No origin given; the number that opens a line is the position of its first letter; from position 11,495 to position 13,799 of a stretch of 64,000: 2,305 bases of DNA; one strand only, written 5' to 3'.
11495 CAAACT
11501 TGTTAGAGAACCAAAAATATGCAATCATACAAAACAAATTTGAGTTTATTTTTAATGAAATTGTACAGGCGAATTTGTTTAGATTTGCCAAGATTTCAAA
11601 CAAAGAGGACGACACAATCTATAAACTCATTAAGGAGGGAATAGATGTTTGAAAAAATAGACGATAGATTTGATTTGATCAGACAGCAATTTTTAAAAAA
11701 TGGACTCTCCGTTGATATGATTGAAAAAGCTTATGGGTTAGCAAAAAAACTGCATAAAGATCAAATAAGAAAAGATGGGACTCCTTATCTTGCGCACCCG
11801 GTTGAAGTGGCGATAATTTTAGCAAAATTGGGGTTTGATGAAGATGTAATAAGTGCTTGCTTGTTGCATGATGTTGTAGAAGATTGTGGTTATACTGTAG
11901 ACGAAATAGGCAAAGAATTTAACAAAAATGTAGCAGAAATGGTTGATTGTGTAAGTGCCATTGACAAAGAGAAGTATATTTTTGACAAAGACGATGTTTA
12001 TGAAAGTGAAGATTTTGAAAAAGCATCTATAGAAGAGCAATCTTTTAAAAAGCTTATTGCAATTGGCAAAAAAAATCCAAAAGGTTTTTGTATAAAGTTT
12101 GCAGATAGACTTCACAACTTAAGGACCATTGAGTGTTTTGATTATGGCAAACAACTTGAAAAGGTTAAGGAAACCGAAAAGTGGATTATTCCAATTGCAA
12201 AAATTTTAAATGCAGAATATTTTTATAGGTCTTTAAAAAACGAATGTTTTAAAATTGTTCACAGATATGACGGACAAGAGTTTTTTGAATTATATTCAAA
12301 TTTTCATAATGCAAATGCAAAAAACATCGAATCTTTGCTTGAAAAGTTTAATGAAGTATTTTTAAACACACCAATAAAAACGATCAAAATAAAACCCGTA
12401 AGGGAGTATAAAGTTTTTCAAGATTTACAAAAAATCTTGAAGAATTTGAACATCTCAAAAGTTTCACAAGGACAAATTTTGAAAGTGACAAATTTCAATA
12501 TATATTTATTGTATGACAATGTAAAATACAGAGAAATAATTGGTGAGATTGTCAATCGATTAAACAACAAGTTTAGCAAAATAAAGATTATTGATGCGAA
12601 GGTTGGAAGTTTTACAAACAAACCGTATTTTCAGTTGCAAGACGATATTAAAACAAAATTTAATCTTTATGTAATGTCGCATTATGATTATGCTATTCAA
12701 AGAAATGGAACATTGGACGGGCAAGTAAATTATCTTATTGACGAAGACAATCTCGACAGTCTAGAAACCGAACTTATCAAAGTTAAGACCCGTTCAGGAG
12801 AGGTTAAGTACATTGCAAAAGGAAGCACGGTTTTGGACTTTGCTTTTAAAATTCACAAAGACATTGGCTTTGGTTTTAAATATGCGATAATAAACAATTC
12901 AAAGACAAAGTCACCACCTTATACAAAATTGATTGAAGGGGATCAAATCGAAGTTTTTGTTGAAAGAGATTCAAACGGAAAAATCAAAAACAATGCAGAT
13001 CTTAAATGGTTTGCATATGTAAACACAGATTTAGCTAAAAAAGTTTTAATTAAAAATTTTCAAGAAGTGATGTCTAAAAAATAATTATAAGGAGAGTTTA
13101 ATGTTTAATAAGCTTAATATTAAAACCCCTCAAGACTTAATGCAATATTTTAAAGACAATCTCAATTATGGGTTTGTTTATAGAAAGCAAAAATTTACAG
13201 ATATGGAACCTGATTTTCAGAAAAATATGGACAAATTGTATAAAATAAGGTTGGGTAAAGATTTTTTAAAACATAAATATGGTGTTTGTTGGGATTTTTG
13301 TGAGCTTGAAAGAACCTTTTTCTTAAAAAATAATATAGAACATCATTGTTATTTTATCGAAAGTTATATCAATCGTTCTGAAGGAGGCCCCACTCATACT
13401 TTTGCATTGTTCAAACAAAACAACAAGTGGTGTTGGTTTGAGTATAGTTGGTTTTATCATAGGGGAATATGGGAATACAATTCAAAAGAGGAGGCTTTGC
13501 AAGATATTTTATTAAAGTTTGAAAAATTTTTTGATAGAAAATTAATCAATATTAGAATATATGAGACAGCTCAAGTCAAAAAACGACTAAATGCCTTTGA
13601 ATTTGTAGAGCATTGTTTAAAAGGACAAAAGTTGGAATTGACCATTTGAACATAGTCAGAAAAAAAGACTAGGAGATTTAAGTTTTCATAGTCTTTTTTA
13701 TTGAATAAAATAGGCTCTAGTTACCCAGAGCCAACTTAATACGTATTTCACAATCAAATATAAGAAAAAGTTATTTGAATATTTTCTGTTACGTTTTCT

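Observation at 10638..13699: Self-contained three-gene operon: XRE-HTH sensor-like protein, hydrolase-only truncated RSH, transglutaminase-fold protein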

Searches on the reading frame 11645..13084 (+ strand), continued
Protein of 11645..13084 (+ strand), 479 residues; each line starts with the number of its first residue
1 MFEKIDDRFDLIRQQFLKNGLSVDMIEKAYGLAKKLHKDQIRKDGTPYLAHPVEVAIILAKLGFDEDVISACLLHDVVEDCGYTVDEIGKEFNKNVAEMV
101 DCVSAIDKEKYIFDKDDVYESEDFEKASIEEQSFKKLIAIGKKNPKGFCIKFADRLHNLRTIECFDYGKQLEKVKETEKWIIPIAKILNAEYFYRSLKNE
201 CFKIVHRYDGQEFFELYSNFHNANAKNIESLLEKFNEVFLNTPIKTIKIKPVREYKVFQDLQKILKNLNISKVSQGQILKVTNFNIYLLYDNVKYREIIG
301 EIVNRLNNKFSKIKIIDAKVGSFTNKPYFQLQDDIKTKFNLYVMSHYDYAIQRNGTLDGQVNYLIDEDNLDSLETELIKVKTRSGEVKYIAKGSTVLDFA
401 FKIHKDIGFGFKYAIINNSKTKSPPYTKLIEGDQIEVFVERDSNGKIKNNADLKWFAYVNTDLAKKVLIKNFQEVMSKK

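Call 59: fold_search(model_id=the predicted structure, library=pdb)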
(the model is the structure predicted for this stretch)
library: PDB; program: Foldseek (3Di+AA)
matches with E <= 10: 550; with E <= 0.001: 48
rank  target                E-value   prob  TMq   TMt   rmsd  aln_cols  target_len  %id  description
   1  7qpr_B                4.5e-23  1.00  0.56  0.42   8.5       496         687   22  Structure of full length SpoT (released 2023-01-18)
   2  7qpr_D                2.1e-22  1.00  0.56  0.42   8.3       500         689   22  Structure of full length SpoT (released 2023-01-18)
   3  7qpr_C                2.6e-22  1.00  0.56  0.42   8.3       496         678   21  Structure of full length SpoT (released 2023-01-18)
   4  6yxa                  4.0e-22  1.00  0.53  0.48  22.3       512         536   21  Structure of the bifunctional Rel enzyme from B. subtilis (released 2020-09-23)
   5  7qpr_A                1.6e-21  1.00  0.56  0.42   8.3       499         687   22  Structure of full length SpoT (released 2023-01-18)
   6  5iqr_8                1.9e-20  1.00  0.57  0.46  10.6       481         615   17  Structure of RelA bound to the 70S ribosome (released 2016-05-04)
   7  5kpv_33               7.7e-17  1.00  0.53  0.40  11.0       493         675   16  Structure of RelA bound to ribosome in presence of A/R tRNA (Structure II) (released 2016-09-28)
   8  8acu_A                3.3e-16  1.00  0.52  0.68   5.9       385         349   20  Structure of Bacillus subtilis Rel in complex with DarB (released 2023-07-19)
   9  7oiw_B                1.3e-15  1.00  0.54  0.76   5.1       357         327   22  Structure of S. aureus Rel catalytic domains in complex with pppGpp (released 2022-06-01)
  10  7oiw_A                1.6e-15  1.00  0.55  0.78   4.0       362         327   21  Structure of S. aureus Rel catalytic domains in complex with pppGpp (released 2022-06-01)
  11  24io_B                6.3e-15  1.00  0.50  0.70   6.4       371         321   19  Crystal structure of the RelSeq N-terminal domain from Streptococcus equisimilis in complex with pppGpp (released 2026-03-18)
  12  24io_A                8.0e-15  1.00  0.53  0.72   5.0       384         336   20  Crystal structure of the RelSeq N-terminal domain from Streptococcus equisimilis in complex with pppGpp (released 2026-03-18)
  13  1vj7_A                1.1e-14  1.00  0.53  0.74   5.4       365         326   20  Crystal structure of the bifunctional catalytic fragment of RelSeq, the RelA/SpoT homolog from Streptococcus equisimil (released 2004-05-04)
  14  6s2t                  1.2e-14  1.00  0.53  0.70   5.4       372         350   20  Structure of the N-terminal catalytic region of T. thermophilus Rel bound to ppGpp (released 2020-07-08)
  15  6s2v_A                4.6e-14  1.00  0.52  0.70   6.8       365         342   19  Structure of the N-terminal catalytic region of T. thermophilus Rel (released 2020-07-08)
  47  6ewz_B                9.4e-04  1.00  0.21  0.42   9.8       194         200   12  Crystal structure of RelP (SAS2) from Staphylococcus aureus bound to AMPCPP and GTP in the pre-catalytic state (released 2018-01-24)
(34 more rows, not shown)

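Call 90: search_protein_families(library=phrogs, proteins=[window:11645-13081:+], max_evalue=0.01)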
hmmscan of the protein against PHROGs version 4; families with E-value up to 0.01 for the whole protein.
window:11645-13081:+ (479 aa): 4 families
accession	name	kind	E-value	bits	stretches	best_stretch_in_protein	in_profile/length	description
phrog_990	-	other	7.8e-29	102.1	1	23-175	152-279/374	metal-dependent phosphohydrolase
phrog_15275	-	unknown function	3.6e-15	57.3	1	32-196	36-186/223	-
phrog_32047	-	other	3e-08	34.3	1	31-109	31-111/301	phosphohydrolase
phrog_30929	-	unknown function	0.00031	20.8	1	29-106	241-315/413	-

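Call 103: find_encoding_contigs(protein=P0063, flank=10000, max_places=4)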
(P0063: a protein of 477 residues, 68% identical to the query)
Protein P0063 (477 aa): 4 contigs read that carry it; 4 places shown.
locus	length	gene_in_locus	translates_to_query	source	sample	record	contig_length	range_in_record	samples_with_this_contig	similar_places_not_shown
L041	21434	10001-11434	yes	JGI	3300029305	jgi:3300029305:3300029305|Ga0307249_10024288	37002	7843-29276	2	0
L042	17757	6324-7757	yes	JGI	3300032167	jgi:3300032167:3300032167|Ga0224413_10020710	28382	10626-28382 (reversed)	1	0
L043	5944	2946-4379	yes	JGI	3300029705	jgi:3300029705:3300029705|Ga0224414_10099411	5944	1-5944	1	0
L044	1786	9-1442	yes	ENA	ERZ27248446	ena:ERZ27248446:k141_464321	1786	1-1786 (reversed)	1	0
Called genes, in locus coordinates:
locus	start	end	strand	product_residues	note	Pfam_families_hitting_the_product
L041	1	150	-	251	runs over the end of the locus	-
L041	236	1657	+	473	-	PF03237:Terminase_6N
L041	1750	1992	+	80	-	-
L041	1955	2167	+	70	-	-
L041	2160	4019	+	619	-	PF16510:P22_portal, PF23899:SU10_portal (weak)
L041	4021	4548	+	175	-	-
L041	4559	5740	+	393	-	-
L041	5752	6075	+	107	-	-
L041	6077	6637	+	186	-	-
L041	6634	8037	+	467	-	-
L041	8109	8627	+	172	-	PF04531:Phage_holin_1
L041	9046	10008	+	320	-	PF01381:HTH_3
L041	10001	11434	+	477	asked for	PF13328:HD_4, PF01966:HD (faint), PF02824:TGS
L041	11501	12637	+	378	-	PF03600:CitMHS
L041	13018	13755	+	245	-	PF02517:Rce1-like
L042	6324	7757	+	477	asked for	PF13328:HD_4, PF01966:HD (faint), PF02824:TGS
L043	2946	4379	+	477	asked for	PF13328:HD_4, PF01966:HD (faint), PF02824:TGS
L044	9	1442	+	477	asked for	PF13328:HD_4, PF01966:HD (faint), PF02824:TGS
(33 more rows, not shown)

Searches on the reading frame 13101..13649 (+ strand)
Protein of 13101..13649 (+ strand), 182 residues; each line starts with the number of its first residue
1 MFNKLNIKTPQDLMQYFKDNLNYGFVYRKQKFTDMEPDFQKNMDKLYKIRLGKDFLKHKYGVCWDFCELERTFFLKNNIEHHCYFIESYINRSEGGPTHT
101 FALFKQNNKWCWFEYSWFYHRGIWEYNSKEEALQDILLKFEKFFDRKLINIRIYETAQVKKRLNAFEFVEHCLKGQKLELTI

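Call 3: search_protein_families(library=pfam, proteins=[window:13101-13649:+], max_evalue=0.1)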
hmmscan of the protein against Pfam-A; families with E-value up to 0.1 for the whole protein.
window:13101-13649:+ (182 aa): 2 families
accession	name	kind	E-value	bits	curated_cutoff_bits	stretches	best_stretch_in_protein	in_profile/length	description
PF04473.18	DUF553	-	7.9e-07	29.1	20.5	1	11-109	20-107/140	Transglutaminase-like domain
PF00199.24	Catalase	-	0.054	13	25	1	62-130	154-222/383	Catalase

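Call 4: search_protein_families(library=padloc, proteins=[window:13101-13649:+], max_evalue=0.1)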
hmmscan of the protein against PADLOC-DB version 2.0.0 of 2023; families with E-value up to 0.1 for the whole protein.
window:13101-13649:+ (182 aa): 0 families

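Call 5: search_protein_families(library=ncbifam, proteins=[window:13101-13649:+], max_evalue=0.1)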
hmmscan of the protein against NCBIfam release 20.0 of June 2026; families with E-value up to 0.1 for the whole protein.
window:13101-13649:+ (182 aa): 0 families

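Call 60: search_solved_structures(query=window:13101-13646:+, max_evalue=10, show_alignments=2)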
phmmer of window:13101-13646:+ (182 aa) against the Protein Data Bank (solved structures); distinct sequences matched with E-value up to 10: 0.

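Call 68: list_cluster_members(proteins=[window:13101-13646:+, window:11645-13081:+, window:9763-10533:+])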
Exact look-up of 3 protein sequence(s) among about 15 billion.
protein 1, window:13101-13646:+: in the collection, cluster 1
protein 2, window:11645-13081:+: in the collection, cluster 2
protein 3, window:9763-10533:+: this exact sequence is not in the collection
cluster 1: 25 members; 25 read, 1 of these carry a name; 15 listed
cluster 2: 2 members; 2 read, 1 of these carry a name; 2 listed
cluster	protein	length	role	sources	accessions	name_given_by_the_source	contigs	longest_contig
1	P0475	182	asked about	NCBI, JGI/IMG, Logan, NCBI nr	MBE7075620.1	MAG: hypothetical protein E7375_00935 [Clostridiales bacterium] | hypothetical protein [Clostridiales bacterium]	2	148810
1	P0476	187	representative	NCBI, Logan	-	-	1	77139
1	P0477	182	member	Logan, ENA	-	-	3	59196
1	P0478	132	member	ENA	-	-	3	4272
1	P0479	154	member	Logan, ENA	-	-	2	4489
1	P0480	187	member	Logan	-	-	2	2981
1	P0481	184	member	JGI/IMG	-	-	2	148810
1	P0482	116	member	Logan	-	-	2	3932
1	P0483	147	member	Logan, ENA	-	-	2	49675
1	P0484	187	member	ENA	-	-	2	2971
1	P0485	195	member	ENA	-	-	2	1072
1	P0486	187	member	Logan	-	-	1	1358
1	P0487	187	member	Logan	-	-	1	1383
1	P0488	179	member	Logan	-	-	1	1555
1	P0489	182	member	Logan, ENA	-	-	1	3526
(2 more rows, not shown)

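Call 69: find_related_loci(query=window:13101-13646:+, collection=metagenome_contigs, flank=6000)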
Query window:13101-13646:+ (182 aa) in metagenome_contigs; peptide patterns used: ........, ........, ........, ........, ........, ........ (x = any residue, [..] = any of these).
33 stretches matched a pattern; 2 encode a relative of the query (tblastn E <= 1e-3); 2 distinct loci.
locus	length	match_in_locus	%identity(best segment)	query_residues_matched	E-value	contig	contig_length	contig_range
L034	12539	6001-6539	58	1-179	3e-41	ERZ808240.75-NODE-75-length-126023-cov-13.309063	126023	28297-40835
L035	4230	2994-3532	58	1-179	3e-41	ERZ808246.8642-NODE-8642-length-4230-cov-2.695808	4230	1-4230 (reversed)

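Call 70: find_encoding_contigs(protein=P0476, flank=6000, max_places=3)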
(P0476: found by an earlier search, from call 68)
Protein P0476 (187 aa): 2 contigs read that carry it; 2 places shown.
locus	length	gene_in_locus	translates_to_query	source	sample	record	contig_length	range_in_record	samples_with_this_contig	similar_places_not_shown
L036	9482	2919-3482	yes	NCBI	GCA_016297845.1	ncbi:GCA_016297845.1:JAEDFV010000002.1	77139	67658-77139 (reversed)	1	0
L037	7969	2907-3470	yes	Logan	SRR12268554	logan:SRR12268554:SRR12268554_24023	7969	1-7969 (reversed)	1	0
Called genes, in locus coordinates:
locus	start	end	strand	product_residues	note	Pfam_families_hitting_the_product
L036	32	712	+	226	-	PF01702:TGT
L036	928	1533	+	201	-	PF02699:YajC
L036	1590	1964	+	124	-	PF14106:DUF4279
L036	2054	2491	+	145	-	-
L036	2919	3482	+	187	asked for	-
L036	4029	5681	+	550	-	PF03193:RsgA_GTPase (faint), PF13191:AAA_16 (faint), PF13555:AAA_29 (faint), PF00005:ABC_tran, PF00350:Dynamin_N (faint), PF02463:SMC_N, PF12848:ABC_tran_Xtn, PF00005:ABC_tran, +6 more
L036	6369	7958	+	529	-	PF00133:tRNA-synt_1, PF01406:tRNA-synt_1e (faint), PF09334:tRNA-synt_1g, PF01921:tRNA-synt_1f (weak), PF08264:Anticodon_1 (weak), PF19303:Anticodon_3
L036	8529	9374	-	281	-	PF13353:Fer4_12, PF04055:Radical_SAM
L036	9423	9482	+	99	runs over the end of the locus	-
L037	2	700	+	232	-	?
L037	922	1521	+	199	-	PF02699:YajC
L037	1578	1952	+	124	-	PF14106:DUF4279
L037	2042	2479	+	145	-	-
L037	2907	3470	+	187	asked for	-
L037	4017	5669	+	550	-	PF03193:RsgA_GTPase (faint), PF13191:AAA_16 (faint), PF13555:AAA_29 (faint), PF00005:ABC_tran, PF00350:Dynamin_N (faint), PF02463:SMC_N, PF12848:ABC_tran_Xtn, PF00005:ABC_tran, +6 more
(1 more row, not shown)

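Call 90: search_protein_families(library=phrogs, proteins=[window:13101-13646:+], max_evalue=0.01)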
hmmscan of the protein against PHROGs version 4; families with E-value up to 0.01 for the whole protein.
window:13101-13646:+ (182 aa): 0 families
